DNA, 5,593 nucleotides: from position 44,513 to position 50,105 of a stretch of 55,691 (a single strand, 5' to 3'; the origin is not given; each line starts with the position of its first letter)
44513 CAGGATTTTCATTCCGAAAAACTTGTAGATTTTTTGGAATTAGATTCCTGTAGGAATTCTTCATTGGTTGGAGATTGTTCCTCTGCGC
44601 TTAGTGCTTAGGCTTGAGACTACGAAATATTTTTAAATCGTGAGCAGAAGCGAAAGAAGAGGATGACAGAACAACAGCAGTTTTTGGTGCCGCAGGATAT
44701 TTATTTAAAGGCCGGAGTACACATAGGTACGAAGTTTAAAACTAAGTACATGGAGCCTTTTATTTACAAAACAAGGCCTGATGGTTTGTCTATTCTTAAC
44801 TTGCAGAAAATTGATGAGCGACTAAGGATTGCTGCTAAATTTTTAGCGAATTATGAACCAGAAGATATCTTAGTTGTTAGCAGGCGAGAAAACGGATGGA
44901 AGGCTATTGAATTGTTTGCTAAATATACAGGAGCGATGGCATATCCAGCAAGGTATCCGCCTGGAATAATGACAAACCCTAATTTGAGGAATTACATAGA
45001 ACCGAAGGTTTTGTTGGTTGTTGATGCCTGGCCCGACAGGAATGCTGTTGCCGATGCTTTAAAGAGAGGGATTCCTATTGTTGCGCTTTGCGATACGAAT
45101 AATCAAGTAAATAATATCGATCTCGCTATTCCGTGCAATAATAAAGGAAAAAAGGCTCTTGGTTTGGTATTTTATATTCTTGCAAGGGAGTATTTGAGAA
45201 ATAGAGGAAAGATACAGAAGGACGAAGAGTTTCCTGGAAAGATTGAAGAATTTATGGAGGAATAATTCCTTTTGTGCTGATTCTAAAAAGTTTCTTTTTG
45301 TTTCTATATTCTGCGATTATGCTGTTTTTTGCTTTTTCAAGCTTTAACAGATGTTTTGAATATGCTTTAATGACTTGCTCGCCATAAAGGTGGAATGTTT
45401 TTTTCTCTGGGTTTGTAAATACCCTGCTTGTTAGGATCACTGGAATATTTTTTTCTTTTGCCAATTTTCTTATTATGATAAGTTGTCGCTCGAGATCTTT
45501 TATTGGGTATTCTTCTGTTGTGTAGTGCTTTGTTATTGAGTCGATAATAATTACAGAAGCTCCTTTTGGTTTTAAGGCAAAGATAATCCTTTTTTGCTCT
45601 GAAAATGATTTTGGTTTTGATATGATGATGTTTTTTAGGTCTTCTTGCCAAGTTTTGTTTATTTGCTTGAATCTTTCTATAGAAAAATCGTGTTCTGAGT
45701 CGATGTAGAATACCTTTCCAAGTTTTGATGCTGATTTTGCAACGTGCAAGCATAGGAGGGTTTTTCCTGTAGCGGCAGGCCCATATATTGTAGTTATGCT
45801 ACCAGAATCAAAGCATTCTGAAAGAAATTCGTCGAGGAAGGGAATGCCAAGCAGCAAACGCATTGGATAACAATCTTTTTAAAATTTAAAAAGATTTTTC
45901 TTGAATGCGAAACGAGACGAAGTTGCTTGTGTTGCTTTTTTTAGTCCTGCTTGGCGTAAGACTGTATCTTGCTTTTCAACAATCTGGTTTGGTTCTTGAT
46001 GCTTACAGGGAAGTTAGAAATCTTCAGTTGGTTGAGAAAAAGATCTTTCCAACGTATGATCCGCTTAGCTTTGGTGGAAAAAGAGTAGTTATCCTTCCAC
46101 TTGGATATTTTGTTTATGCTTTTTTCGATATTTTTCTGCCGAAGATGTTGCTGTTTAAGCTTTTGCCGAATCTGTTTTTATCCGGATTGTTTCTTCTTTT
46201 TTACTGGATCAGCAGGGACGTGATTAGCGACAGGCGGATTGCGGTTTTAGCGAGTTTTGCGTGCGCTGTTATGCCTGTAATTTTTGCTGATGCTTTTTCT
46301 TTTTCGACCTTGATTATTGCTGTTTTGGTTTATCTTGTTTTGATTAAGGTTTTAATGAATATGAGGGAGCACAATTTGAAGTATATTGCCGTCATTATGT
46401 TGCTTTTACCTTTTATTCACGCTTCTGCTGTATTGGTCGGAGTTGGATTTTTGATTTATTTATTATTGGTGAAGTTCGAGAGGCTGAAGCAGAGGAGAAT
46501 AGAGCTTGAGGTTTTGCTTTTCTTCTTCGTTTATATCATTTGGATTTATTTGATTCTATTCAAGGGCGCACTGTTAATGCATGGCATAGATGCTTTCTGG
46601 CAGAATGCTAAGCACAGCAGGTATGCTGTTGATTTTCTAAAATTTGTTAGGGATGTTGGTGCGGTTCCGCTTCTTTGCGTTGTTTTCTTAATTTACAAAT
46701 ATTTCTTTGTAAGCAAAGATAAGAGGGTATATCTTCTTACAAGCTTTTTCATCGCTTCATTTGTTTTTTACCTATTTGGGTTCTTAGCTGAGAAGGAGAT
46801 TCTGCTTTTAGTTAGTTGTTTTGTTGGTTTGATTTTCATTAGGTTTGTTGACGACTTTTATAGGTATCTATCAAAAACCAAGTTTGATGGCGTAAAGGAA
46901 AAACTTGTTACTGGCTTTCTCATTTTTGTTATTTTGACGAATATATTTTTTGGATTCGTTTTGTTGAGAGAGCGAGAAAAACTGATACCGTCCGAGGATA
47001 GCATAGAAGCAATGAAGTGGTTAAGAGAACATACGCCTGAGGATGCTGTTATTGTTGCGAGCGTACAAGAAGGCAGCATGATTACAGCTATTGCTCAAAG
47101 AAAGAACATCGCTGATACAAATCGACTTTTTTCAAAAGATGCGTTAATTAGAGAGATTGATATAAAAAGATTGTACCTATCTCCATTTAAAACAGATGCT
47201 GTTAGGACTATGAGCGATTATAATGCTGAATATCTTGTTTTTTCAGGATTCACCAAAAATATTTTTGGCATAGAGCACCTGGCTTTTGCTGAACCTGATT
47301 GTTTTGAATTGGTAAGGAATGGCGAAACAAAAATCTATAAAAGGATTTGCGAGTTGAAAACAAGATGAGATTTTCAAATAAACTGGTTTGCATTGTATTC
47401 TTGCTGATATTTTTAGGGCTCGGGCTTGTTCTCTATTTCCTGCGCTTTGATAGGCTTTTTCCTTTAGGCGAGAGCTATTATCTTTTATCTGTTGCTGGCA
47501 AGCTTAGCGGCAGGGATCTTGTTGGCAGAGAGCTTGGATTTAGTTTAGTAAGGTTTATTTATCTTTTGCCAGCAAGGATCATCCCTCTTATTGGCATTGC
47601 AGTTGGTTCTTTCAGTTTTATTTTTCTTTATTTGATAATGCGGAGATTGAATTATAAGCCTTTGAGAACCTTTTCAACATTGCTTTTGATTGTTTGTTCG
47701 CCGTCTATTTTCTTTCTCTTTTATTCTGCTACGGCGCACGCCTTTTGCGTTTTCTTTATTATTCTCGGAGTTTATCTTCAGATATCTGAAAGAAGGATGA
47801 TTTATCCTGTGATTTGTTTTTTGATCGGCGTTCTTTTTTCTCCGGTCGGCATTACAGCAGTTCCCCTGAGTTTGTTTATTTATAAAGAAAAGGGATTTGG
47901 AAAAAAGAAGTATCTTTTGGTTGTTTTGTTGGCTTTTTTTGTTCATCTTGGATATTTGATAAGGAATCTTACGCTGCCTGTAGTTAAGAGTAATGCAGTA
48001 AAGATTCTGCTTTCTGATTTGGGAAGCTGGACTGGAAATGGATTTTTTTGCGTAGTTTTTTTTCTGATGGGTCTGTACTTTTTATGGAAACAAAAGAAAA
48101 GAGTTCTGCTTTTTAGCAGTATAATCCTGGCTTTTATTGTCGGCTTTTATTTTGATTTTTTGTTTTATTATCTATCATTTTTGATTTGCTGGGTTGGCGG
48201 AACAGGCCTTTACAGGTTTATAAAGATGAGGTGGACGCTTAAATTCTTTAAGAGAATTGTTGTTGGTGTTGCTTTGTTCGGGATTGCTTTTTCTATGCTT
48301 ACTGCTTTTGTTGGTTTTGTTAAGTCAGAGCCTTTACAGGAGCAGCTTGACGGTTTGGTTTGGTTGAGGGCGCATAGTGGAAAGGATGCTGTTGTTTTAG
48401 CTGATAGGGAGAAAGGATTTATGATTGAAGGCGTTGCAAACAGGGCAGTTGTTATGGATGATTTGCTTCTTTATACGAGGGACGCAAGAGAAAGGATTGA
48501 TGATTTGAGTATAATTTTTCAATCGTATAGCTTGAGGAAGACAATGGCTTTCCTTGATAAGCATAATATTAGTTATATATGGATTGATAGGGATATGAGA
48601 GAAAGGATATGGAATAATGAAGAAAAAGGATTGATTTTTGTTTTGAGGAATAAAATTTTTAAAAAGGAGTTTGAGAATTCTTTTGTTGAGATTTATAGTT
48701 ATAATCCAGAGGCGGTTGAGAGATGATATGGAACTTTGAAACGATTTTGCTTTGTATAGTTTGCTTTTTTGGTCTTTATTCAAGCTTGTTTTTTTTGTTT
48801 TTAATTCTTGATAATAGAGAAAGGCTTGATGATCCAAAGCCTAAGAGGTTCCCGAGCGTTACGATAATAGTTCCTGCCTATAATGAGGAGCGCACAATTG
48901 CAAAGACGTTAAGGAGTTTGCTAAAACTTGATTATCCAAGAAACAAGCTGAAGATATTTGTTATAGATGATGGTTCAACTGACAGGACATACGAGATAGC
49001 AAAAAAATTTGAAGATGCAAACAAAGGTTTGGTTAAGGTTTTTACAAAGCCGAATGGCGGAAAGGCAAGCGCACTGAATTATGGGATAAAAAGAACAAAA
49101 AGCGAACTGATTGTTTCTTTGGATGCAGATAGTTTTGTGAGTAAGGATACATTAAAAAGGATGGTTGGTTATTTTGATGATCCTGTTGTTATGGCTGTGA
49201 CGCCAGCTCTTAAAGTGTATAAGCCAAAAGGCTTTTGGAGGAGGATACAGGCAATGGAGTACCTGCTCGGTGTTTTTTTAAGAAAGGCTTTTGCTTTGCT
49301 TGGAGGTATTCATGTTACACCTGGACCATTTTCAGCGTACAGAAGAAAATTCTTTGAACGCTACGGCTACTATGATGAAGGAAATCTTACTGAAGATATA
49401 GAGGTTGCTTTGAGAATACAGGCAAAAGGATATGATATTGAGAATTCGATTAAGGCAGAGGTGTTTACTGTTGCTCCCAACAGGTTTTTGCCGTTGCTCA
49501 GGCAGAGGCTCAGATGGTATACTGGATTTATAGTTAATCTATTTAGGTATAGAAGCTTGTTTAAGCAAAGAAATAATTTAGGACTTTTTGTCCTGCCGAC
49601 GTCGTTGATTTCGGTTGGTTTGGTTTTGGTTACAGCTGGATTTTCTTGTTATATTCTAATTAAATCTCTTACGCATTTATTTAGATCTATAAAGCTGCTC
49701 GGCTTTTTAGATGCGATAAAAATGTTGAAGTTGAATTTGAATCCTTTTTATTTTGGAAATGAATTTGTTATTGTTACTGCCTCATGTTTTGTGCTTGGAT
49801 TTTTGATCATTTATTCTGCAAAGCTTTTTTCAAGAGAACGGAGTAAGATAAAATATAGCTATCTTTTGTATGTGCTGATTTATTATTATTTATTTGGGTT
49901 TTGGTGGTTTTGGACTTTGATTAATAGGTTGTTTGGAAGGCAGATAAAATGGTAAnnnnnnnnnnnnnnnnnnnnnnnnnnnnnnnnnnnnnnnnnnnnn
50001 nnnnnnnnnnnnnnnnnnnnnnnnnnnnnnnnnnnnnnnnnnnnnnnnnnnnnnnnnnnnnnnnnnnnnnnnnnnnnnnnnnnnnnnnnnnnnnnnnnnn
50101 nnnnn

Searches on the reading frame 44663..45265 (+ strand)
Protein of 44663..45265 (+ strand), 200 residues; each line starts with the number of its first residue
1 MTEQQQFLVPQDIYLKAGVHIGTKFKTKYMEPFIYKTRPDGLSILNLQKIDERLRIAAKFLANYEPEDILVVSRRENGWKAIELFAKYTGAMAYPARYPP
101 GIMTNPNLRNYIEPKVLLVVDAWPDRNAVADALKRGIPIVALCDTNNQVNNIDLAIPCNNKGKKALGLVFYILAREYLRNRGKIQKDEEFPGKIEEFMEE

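Call 12: search_protein_families(library=pfam, max_evalue=0.001, proteins=[window:44663-45265:+])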
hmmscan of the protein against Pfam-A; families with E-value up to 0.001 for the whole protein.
window:44663-45265:+ (200 aa): 1 family
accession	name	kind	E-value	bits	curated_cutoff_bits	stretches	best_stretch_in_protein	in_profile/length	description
PF00318.25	Ribosomal_S2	-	2e-24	86.5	26.1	2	113-175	149-211/216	Ribosomal protein S2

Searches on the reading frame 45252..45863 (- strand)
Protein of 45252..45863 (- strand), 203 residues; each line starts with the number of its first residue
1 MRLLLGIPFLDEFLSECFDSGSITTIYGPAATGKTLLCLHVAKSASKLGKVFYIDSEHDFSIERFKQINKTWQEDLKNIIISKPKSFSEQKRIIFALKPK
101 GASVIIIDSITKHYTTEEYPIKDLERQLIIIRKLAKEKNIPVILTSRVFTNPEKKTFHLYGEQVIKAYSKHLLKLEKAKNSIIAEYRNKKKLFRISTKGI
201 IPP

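Call 12: search_protein_families(library=pfam, max_evalue=0.001, proteins=[window:45252-45863:-])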
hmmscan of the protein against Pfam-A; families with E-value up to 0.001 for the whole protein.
window:45252-45863:- (203 aa): 11 families
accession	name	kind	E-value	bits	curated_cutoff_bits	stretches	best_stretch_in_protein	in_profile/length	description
PF08423.17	Rad51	-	3.8e-14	53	22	1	6-161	11-188/244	Rad51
PF06745.19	ATPase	-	8e-10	38.9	26.6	1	6-155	4-171/231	KaiC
PF00154.27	RecA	-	6e-09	36.2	27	1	19-112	50-141/262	recA bacterial DNA recombination protein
PF13481.12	AAA_25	-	9.3e-07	29.1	27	1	14-145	26-187/195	AAA domain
PF13479.12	AAA_24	-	1.3e-06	28.8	27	1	25-115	6-78/195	AAA domain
PF01637.24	ATPase_2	-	1.5e-06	28.6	33.2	1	21-144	20-153/225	ATPase domain predominantly from Archaea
PF13401.12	AAA_22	-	4.2e-05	24.3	27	1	21-145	5-121/130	AAA domain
PF20720.3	nSTAND3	-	5.9e-05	23.3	27.2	0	22-150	18-114/155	Novel STAND NTPase 3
PF03796.21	DnaB_C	-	0.00016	21.6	27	0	97-155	124-185/255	DnaB-like helicase C terminal domain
PF00004.35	AAA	-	0.00042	21.2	21.2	0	26-147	3-109/131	ATPase family associated with various cellular activities (AAA)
PF13173.12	AAA_14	-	0.00042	20.8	27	0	22-122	3-75/129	AAA domain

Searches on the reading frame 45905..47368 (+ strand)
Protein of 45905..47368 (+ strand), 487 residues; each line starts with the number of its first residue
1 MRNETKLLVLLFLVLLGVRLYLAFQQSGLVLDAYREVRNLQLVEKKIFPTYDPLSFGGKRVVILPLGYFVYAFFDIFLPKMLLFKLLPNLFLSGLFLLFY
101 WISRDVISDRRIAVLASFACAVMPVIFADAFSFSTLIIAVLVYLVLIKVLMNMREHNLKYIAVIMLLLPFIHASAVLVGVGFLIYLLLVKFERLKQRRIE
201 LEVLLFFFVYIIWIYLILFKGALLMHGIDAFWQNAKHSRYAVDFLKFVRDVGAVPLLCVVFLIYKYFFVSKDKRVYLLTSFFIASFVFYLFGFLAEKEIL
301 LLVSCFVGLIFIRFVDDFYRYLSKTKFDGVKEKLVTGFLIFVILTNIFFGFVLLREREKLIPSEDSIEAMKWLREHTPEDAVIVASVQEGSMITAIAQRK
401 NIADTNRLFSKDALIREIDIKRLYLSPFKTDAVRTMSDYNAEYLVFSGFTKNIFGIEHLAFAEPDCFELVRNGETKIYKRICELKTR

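Call 12: search_protein_families(library=pfam, max_evalue=0.001, proteins=[window:45905-47368:+])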
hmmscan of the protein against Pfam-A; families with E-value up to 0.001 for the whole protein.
window:45905-47368:+ (487 aa): 1 family
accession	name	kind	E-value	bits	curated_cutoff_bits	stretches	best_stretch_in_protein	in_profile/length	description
PF20604.3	DUF6798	-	0.00041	20.5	26.9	1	365-404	2-40/61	Domain of unknown function (DUF6798)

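Call 22: search_protein_families(library=pfam, max_evalue=1, proteins=[window:45905-47368:+])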
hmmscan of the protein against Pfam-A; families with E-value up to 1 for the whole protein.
window:45905-47368:+ (487 aa): 2 families
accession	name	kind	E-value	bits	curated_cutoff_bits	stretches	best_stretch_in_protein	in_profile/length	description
PF20604.3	DUF6798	-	0.00041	20.5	26.9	1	365-404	2-40/61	Domain of unknown function (DUF6798)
PF20176.3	DUF6541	-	0.011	14.4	29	1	363-394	520-551/646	Family of unknown function (DUF6541)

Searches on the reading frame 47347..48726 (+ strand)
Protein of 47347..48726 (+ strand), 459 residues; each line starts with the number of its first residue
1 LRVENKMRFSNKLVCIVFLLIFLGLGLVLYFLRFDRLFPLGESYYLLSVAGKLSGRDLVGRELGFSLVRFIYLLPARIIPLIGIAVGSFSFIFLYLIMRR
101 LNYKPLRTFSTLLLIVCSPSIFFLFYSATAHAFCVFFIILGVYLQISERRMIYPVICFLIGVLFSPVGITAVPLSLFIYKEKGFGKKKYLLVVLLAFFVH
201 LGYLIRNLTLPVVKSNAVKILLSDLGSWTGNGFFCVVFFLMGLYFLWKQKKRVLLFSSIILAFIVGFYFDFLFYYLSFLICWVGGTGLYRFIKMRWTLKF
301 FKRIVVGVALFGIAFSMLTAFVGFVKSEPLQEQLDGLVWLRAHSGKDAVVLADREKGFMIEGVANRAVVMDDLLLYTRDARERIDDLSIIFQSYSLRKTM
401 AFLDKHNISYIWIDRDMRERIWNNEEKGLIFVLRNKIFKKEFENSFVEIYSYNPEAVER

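Call 12: search_protein_families(library=pfam, max_evalue=0.001, proteins=[window:47347-48726:+])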
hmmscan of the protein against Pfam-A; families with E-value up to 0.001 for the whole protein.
window:47347-48726:+ (459 aa): 0 families

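Call 22: search_protein_families(library=pfam, max_evalue=1, proteins=[window:47347-48726:+])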
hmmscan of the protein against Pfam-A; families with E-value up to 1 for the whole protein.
window:47347-48726:+ (459 aa): 1 family
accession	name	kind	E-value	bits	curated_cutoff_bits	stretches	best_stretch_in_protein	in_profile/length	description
PF03967.18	PRCH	-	0.98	10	27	1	131-155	15-39/134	Photosynthetic reaction centre, H-chain N-terminal region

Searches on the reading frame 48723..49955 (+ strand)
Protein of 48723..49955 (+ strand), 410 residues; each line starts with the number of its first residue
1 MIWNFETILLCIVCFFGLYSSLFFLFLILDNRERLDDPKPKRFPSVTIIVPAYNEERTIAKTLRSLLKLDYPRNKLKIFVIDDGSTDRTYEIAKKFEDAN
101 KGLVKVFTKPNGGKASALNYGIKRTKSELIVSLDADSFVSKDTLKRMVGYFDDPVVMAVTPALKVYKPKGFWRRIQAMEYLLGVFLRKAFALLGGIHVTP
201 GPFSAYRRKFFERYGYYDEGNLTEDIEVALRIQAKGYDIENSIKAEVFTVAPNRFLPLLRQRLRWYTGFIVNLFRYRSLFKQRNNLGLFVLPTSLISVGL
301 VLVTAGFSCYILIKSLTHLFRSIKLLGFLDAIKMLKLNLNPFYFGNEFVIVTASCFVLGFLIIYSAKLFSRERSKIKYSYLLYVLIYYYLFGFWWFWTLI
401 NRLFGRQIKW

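Call 12: search_protein_families(library=pfam, max_evalue=0.001, proteins=[window:48723-49955:+])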
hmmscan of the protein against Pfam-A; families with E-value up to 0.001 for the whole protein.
window:48723-49955:+ (410 aa): 7 families
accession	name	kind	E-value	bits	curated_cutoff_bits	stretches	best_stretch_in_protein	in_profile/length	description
PF00535.33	Glycos_transf_2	-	2.3e-39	135.5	23.3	1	47-214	1-167/168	Glycosyl transferase family 2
PF13641.12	Glyco_tranf_2_3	-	6.7e-32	111.8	27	1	44-268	1-230/230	Glycosyltransferase like family 2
PF13632.12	Glyco_trans_2_3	-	5.2e-18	66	27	1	130-310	2-183/198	Glycosyl transferase family group 2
PF03142.21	Chitin_synth_2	-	5.2e-18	65.4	27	1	121-209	196-287/527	Chitin synthase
PF13506.12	Glyco_transf_21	-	1.8e-12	47.5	21.7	1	114-265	18-172/174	Glycosyl transferase family 21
PF10111.15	Glyco_tranf_2_2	-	6.9e-12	45.9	27.3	1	47-235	1-202/276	Glycosyltransferase like family 2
PF03552.20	Cellulose_synt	-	0.00027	20.1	24.7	0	59-92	18-51/722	Cellulose synthase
